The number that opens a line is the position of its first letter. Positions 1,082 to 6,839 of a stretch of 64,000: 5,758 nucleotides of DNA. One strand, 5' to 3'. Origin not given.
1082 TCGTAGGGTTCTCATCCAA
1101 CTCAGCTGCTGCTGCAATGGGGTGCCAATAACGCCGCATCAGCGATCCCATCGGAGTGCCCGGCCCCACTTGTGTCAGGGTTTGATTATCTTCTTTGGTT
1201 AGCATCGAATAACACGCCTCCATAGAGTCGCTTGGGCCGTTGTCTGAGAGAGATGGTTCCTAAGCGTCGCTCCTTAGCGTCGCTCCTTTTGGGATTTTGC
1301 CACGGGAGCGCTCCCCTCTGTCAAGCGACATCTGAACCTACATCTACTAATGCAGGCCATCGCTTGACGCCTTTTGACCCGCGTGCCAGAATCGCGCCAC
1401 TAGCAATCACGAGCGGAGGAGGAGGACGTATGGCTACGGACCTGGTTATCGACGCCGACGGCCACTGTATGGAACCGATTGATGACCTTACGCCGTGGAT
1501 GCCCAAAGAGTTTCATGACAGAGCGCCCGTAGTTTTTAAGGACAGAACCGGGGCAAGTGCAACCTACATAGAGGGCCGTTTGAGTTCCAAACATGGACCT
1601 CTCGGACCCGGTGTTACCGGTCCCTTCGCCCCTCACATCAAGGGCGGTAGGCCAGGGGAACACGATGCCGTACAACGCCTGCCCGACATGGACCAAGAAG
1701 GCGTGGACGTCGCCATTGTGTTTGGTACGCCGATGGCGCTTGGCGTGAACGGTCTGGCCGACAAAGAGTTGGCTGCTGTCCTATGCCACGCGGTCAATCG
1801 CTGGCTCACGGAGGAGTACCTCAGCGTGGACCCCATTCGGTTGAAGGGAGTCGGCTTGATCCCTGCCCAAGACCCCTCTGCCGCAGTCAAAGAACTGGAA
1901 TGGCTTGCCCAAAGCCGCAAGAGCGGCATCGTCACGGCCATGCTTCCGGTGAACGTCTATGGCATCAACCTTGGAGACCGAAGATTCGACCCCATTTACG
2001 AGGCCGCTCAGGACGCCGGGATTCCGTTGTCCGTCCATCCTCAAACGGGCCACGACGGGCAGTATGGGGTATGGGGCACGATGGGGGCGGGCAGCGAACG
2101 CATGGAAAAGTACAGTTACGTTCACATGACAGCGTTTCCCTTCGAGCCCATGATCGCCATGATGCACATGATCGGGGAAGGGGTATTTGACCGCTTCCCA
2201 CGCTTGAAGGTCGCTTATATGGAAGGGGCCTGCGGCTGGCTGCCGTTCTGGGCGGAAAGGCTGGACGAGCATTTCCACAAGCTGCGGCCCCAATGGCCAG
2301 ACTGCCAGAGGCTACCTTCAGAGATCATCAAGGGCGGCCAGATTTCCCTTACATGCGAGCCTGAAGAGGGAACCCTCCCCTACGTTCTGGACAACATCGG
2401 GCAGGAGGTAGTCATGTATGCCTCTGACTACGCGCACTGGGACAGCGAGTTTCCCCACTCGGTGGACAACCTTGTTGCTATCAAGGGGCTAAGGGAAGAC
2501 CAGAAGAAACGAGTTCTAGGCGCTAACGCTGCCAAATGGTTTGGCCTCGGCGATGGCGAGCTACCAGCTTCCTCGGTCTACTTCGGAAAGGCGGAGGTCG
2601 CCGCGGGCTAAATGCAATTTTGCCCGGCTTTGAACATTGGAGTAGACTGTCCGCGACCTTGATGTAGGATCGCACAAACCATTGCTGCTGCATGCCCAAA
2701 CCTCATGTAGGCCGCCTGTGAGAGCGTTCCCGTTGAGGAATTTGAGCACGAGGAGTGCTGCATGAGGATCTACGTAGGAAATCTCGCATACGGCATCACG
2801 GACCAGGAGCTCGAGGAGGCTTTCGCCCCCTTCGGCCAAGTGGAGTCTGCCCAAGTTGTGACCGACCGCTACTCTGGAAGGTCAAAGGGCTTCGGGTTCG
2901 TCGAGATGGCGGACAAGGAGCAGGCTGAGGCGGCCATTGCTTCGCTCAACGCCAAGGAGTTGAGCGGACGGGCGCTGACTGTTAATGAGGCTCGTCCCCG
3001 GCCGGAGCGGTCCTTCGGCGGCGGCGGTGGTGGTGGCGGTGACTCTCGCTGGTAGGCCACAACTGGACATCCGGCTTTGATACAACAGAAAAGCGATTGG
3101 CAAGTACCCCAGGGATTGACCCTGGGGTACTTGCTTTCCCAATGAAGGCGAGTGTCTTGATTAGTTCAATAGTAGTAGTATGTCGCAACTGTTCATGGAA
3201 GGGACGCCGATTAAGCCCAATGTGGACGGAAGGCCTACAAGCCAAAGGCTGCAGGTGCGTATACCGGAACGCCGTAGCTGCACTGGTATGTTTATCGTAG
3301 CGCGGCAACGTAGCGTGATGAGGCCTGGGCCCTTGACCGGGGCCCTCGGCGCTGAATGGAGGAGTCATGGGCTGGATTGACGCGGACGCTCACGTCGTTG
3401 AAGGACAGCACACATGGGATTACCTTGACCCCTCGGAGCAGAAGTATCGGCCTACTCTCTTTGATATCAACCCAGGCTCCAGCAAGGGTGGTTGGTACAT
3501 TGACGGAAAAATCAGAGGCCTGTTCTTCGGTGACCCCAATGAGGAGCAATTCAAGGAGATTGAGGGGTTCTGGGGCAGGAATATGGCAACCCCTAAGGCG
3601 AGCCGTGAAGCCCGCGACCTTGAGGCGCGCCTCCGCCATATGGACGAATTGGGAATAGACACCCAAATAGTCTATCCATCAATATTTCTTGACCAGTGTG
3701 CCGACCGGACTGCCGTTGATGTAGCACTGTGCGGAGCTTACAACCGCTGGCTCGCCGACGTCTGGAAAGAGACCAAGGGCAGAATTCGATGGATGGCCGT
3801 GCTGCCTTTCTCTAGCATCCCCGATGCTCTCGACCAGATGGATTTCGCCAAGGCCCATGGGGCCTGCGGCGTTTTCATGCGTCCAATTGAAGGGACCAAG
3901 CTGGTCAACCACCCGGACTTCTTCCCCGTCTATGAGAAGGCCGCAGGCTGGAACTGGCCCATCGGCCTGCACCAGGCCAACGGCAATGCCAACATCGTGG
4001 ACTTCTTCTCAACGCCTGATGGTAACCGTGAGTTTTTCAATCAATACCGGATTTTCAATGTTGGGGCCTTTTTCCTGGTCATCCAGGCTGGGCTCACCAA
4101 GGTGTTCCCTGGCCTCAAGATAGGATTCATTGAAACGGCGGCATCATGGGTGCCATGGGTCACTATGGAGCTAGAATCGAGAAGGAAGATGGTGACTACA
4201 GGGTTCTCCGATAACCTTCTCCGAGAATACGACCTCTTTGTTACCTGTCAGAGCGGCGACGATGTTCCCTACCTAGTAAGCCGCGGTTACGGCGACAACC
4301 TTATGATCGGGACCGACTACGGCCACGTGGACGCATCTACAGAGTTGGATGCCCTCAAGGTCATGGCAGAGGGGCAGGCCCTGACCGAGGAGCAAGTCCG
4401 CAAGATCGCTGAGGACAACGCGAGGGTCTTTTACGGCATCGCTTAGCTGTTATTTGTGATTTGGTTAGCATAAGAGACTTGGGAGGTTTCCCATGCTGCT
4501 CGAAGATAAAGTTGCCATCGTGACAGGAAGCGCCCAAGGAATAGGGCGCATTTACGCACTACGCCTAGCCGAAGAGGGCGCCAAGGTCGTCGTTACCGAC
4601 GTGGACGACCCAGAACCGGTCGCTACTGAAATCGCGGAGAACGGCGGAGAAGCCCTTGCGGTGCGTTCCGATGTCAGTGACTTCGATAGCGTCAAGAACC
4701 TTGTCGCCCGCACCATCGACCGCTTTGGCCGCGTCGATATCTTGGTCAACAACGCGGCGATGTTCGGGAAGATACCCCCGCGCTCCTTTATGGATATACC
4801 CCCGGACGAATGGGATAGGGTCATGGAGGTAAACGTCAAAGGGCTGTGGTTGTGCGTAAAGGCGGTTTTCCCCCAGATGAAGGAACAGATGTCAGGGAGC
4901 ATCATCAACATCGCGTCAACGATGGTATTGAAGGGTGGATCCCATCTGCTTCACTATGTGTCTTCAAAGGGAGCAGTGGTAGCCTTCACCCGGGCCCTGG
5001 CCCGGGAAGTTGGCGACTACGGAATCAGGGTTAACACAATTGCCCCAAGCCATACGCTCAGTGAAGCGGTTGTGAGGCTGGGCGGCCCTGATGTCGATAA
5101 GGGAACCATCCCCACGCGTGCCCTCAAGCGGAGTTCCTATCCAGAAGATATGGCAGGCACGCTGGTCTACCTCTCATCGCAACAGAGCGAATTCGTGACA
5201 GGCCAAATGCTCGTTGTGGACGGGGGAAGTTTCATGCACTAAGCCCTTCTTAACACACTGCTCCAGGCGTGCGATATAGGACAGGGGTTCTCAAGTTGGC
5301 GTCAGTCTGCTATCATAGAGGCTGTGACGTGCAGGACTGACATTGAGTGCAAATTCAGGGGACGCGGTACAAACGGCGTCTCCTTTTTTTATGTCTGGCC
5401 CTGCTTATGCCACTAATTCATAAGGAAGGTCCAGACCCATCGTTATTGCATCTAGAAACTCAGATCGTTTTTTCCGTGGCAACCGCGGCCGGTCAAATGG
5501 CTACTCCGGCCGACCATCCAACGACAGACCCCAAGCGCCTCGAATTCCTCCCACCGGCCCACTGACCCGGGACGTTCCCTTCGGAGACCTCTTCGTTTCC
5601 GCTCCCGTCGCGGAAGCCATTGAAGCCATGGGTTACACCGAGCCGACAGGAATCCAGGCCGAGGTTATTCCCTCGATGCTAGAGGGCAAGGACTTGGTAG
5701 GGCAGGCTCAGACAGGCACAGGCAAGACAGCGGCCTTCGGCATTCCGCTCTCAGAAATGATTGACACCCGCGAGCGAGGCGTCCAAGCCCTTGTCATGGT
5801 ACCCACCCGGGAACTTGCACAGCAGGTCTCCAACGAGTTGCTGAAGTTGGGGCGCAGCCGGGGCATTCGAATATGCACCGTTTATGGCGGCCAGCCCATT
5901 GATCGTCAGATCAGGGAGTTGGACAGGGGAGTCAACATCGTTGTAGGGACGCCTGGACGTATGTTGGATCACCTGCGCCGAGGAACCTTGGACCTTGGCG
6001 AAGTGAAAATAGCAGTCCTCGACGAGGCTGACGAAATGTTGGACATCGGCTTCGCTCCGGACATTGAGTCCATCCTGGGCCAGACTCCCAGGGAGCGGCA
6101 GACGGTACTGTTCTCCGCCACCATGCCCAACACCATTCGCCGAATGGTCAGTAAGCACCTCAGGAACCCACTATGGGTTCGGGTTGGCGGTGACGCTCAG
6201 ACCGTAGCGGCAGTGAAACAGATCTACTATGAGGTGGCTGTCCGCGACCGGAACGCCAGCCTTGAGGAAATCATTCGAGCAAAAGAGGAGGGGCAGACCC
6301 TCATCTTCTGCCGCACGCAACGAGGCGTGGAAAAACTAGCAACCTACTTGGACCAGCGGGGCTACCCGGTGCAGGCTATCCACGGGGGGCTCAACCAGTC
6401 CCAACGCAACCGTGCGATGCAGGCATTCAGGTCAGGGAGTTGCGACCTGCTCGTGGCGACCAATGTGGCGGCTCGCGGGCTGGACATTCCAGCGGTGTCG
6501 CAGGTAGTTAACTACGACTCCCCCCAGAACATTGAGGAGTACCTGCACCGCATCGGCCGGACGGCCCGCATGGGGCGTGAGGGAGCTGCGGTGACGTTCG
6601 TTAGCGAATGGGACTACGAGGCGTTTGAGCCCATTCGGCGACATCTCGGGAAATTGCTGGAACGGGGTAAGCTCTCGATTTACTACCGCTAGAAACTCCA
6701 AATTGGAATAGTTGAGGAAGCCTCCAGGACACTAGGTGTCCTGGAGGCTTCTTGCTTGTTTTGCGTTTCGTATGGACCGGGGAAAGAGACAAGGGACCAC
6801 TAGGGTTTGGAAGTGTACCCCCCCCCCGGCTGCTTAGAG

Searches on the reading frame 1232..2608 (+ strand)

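Call 54: search_protein_families(library=pfam, proteins=[window:1232-2608:+], max_evalue=0.00001)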
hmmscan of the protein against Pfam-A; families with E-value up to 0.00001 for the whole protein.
window:1232-2608:+ (459 aa): 1 family
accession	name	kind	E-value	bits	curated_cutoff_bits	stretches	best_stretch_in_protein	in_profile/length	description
PF04909.20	Amidohydro_2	-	1.2e-31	111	26.4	1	93-439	11-289/289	Amidohydrolase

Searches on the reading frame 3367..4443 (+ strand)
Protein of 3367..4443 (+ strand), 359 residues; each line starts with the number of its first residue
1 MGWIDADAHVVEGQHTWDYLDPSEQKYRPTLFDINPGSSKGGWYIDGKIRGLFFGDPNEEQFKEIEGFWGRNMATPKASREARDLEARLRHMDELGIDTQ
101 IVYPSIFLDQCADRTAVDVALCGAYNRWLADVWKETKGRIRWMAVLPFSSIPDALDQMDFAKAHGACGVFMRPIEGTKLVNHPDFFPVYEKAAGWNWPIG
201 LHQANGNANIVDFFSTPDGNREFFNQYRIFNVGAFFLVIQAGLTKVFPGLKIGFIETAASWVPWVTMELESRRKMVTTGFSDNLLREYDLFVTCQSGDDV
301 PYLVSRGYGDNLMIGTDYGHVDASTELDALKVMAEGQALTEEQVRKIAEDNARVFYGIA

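Call 54: search_protein_families(library=pfam, proteins=[window:3367-4443:+], max_evalue=0.00001)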
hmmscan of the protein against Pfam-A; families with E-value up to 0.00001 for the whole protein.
window:3367-4443:+ (359 aa): 1 family
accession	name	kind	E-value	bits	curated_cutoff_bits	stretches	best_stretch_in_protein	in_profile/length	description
PF04909.20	Amidohydro_2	-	1.9e-15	57.8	26.4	1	4-358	1-289/289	Amidohydrolase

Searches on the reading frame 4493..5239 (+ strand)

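Call 54: search_protein_families(library=pfam, proteins=[window:4493-5239:+], max_evalue=0.00001)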
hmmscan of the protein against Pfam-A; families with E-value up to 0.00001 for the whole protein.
window:4493-5239:+ (249 aa): 3 families
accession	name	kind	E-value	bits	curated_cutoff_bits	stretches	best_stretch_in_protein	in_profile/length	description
PF13561.12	adh_short_C2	-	1e-61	209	27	1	12-245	1-234/236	Enoyl-(Acyl carrier protein) reductase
PF00106.31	adh_short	-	4.5e-56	189.9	26.6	1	6-192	1-186/195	short chain dehydrogenase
PF08659.16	KR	-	1.5e-10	41.7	22.6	1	9-160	4-154/180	KR domain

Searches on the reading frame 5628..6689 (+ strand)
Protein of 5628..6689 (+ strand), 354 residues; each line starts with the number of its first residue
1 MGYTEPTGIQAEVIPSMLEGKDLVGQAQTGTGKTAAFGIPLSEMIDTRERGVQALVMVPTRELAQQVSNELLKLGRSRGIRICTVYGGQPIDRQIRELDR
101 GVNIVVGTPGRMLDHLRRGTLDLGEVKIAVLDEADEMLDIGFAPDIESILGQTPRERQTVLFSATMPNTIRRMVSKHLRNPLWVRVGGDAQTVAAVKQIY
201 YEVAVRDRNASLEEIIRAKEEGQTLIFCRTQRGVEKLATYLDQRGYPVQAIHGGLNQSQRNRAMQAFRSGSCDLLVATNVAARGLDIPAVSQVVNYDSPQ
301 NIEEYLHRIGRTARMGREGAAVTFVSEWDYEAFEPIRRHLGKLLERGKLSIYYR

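Call 54: search_protein_families(library=pfam, proteins=[window:5628-6689:+], max_evalue=0.00001)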
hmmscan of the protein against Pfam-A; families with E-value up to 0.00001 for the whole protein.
window:5628-6689:+ (354 aa): 2 families
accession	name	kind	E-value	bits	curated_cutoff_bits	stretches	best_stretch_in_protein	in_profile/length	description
PF00270.35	DEAD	-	1.8e-53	181.1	26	1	7-172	1-166/167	DEAD/DEAH box helicase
PF00271.37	Helicase_C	-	3.6e-39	133.9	23.5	1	210-316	4-110/110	Helicase conserved C-terminal domain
